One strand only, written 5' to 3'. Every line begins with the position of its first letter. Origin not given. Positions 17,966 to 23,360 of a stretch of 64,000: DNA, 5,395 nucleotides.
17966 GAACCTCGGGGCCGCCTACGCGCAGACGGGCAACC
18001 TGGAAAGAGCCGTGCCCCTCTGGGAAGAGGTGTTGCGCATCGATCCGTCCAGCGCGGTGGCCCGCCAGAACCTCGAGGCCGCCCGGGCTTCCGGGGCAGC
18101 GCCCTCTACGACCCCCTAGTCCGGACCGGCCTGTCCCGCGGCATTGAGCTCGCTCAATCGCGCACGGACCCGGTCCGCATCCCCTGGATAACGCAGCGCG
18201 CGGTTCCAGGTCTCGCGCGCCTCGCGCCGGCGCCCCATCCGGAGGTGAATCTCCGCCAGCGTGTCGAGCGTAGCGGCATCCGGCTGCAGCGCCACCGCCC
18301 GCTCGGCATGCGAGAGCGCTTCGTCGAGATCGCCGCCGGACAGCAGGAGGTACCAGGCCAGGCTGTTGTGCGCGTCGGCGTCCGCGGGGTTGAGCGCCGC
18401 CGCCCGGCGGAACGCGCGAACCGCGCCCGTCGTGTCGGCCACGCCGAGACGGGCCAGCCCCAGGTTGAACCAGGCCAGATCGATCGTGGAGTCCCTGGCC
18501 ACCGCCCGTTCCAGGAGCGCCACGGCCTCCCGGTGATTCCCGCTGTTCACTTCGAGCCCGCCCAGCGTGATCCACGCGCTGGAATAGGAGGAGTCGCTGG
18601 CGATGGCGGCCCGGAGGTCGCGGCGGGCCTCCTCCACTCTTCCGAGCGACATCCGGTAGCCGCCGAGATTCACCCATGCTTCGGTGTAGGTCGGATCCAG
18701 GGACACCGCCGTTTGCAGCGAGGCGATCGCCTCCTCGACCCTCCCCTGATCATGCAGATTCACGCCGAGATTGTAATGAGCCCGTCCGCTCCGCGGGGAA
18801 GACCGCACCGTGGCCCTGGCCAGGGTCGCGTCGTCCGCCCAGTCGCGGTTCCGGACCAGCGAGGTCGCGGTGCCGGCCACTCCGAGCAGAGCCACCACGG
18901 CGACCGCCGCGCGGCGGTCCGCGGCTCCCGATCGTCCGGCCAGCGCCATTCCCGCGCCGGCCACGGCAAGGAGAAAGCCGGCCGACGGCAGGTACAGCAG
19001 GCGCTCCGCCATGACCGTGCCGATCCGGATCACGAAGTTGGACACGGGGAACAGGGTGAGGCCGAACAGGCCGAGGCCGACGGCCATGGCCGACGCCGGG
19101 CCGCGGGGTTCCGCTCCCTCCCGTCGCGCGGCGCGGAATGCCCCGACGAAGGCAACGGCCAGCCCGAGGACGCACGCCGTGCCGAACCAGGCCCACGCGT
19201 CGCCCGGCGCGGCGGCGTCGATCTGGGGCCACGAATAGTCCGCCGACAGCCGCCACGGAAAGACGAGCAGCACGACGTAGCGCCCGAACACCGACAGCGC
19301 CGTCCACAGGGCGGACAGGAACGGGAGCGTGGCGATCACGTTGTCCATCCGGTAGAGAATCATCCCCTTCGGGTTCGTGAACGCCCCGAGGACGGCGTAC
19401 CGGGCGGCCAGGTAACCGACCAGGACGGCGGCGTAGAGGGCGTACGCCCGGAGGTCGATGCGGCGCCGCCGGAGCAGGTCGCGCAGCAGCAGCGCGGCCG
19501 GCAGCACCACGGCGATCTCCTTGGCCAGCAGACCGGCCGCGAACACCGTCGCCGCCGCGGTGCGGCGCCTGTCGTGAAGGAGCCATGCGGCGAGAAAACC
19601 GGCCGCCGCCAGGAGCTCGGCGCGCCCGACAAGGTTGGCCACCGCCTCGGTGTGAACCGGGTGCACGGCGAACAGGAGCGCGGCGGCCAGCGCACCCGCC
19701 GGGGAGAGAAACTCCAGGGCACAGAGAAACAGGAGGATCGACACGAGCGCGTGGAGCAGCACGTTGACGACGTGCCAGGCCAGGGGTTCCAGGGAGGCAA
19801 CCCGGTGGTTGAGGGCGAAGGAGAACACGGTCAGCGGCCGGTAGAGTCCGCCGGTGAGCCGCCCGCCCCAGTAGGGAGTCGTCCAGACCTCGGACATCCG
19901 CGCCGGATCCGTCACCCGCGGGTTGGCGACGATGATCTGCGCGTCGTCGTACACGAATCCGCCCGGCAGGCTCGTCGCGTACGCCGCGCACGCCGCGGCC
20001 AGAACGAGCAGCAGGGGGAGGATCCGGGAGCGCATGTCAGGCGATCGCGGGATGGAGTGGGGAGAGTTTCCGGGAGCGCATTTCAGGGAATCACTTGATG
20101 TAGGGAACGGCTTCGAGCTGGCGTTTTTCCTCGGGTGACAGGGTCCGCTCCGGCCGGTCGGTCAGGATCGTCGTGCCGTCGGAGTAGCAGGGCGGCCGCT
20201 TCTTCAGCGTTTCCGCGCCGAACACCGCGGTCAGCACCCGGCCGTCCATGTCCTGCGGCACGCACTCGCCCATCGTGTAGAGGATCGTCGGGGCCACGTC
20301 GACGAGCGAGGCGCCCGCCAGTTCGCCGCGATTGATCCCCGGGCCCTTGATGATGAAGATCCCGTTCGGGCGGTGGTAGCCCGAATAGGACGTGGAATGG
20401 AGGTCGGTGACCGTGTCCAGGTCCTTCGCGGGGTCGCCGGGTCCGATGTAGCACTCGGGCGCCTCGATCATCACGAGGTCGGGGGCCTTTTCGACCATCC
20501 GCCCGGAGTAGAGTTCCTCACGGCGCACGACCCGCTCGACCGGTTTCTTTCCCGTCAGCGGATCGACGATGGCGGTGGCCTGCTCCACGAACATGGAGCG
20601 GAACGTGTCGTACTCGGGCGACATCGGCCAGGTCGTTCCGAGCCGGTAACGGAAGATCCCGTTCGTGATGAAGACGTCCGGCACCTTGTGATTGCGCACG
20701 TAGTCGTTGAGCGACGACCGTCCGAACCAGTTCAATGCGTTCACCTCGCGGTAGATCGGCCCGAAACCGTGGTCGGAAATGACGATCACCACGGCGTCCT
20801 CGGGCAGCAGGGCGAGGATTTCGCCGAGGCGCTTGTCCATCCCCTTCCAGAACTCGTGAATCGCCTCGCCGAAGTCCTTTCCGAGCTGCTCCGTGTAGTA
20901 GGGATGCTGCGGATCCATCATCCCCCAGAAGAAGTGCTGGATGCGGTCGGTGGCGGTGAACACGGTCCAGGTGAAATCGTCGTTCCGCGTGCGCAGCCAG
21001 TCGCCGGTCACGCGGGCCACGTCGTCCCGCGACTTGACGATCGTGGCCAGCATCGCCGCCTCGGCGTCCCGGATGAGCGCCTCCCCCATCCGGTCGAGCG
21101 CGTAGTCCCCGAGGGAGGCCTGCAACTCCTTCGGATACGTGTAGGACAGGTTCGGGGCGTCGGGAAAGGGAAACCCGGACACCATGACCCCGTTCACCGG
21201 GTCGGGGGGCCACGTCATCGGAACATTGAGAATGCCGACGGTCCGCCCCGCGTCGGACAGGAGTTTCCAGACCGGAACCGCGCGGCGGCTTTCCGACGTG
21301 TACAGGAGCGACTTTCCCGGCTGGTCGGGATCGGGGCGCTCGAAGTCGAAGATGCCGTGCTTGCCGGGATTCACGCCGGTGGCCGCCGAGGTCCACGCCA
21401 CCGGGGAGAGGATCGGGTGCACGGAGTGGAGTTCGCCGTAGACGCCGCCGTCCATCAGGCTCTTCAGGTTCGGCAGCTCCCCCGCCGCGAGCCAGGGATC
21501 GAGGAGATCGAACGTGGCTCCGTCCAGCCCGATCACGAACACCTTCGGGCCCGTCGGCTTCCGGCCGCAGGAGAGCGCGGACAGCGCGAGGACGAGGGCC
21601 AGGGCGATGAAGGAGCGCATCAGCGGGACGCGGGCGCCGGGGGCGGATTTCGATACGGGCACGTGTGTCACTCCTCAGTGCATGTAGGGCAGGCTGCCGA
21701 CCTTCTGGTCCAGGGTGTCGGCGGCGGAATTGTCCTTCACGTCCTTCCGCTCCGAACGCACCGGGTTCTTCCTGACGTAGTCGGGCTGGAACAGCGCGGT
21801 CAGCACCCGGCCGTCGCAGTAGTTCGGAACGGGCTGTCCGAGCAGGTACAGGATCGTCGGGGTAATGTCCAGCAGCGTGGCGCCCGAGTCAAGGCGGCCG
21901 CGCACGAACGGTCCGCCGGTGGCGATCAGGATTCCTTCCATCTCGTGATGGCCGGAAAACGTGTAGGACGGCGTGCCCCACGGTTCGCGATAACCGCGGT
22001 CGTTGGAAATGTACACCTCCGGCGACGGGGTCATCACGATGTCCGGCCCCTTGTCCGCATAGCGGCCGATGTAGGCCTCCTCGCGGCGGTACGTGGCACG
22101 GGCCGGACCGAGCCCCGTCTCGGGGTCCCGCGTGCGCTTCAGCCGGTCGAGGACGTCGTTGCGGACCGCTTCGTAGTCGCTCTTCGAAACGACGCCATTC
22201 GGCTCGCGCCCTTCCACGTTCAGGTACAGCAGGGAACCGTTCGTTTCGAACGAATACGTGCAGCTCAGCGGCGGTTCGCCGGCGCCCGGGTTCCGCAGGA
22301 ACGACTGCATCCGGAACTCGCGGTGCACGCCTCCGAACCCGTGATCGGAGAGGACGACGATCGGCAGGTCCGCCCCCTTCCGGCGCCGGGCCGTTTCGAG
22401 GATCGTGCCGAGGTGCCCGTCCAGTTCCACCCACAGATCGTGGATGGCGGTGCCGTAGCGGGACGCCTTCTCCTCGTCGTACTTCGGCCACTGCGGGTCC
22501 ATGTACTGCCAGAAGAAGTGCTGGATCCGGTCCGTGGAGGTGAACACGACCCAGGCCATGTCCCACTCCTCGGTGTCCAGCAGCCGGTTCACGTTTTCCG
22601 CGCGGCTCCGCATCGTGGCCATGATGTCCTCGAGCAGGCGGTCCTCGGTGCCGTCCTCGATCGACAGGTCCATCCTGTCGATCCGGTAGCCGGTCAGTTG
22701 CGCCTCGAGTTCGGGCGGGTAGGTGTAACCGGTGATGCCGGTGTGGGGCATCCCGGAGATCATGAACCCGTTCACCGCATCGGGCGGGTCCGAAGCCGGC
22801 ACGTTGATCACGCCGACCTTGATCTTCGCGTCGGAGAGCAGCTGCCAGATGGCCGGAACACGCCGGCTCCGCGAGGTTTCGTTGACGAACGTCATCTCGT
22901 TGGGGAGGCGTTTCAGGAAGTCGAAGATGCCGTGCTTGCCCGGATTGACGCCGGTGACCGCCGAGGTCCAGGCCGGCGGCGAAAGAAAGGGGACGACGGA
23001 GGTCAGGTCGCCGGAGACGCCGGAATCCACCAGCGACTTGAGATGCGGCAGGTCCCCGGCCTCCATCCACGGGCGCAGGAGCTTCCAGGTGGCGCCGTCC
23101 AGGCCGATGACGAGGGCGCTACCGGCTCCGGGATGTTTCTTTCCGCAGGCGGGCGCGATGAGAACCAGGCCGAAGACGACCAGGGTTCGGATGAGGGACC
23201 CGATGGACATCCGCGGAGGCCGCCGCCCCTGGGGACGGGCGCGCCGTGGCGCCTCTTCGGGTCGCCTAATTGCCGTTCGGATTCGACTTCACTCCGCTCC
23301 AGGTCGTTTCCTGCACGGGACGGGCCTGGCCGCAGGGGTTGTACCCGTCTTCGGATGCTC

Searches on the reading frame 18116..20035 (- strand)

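Call 50: search_protein_families(library=pfam, proteins=[window:18116-20035:-], max_evalue=0.01)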
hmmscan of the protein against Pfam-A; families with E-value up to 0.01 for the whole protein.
window:18116-20035:- (639 aa): 19 families
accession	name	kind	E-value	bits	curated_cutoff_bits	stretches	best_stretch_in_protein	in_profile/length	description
PF07719.23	TPR_2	-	4e-31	105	27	1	418-450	2-34/34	Tetratricopeptide repeat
PF13414.12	TPR_11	-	5.2e-25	87.3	26.8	2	427-458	4-35/42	TPR repeat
PF13181.12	TPR_8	-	5.2e-22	76.5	25.7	1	418-449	2-33/34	Tetratricopeptide repeat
PF00515.34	TPR_1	-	1.2e-21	76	27.8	1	418-450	2-34/34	Tetratricopeptide repeat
PF13432.12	TPR_16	-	1.8e-21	76.7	32.7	4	390-449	4-63/65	Tetratricopeptide repeat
PF13431.12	TPR_17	-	8.4e-19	66.7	24.4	1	541-574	1-33/34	Tetratricopeptide repeat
PF14559.12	TPR_19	-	2.8e-18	66.4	25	3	427-472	1-46/68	Tetratricopeptide repeat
PF13424.12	TPR_12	-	1e-14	54.9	30.1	2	452-514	4-74/77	Tetratricopeptide repeat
PF13428.12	TPR_14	-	2.5e-14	52.8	23.5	2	487-526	3-42/44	Tetratricopeptide repeat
PF13174.12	TPR_6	-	5.3e-11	42.9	26.3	0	419-448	2-31/33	Tetratricopeptide repeat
PF23914.1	TPR_CcmH_CycH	-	7.3e-11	42.6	42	1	521-617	52-151/158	Cytochrome c-type biogenesis protein H TPR domain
PF13176.12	TPR_7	-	1.9e-07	31.1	27.9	0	419-448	1-32/36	Tetratricopeptide repeat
PF14561.12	TPR_20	-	2e-07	31.7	25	0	402-451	7-56/90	Tetratricopeptide repeat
PF13371.12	TPR_9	-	2.3e-07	31.2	35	1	430-482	8-60/73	Tetratricopeptide repeat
PF13374.12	TPR_10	-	1.2e-06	28.8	27.5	0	422-444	7-29/42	Tetratricopeptide repeat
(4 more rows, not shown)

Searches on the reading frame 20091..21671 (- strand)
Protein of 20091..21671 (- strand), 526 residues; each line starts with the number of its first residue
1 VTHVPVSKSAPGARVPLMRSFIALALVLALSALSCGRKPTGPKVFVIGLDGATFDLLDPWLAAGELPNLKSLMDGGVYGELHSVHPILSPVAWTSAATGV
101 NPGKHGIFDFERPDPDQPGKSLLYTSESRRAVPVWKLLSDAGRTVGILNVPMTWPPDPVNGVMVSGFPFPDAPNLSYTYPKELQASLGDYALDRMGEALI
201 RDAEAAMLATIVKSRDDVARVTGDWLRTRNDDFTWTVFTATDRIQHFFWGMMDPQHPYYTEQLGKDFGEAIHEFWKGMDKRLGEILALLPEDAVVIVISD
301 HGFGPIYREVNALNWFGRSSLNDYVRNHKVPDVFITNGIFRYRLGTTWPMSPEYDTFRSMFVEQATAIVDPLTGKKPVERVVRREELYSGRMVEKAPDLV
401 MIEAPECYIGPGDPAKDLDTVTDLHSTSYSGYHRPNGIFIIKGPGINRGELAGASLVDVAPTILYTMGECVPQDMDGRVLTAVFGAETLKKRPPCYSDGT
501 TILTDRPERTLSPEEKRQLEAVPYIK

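Call 50: search_protein_families(library=pfam, proteins=[window:20091-21671:-], max_evalue=0.01)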
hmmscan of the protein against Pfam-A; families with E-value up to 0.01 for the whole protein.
window:20091-21671:- (526 aa): 1 family
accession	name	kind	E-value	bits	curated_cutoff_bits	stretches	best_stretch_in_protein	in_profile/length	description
PF01663.27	Phosphodiest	-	2e-35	123.4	23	1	44-409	1-323/342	Type I phosphodiesterase / nucleotide pyrophosphatase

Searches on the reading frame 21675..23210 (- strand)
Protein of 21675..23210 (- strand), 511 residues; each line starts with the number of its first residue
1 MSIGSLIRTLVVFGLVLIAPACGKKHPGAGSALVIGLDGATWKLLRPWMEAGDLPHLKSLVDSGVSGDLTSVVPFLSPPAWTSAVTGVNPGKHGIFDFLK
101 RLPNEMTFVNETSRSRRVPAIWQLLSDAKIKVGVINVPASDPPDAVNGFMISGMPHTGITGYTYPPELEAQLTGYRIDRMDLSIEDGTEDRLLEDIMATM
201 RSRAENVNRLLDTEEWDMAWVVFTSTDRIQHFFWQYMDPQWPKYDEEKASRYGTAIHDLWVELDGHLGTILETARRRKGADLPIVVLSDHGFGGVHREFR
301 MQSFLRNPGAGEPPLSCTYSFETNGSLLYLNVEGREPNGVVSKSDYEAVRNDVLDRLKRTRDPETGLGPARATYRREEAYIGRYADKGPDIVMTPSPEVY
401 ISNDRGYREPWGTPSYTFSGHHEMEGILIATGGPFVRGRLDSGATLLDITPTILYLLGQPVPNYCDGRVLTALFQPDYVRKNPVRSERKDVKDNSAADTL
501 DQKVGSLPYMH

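Call 50: search_protein_families(library=pfam, proteins=[window:21675-23210:-], max_evalue=0.01)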
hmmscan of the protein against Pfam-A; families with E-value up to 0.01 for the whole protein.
window:21675-23210:- (511 aa): 1 family
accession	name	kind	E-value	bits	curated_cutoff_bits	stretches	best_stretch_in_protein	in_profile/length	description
PF01663.27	Phosphodiest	-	5.8e-48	164.7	23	1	33-422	2-339/342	Type I phosphodiesterase / nucleotide pyrophosphatase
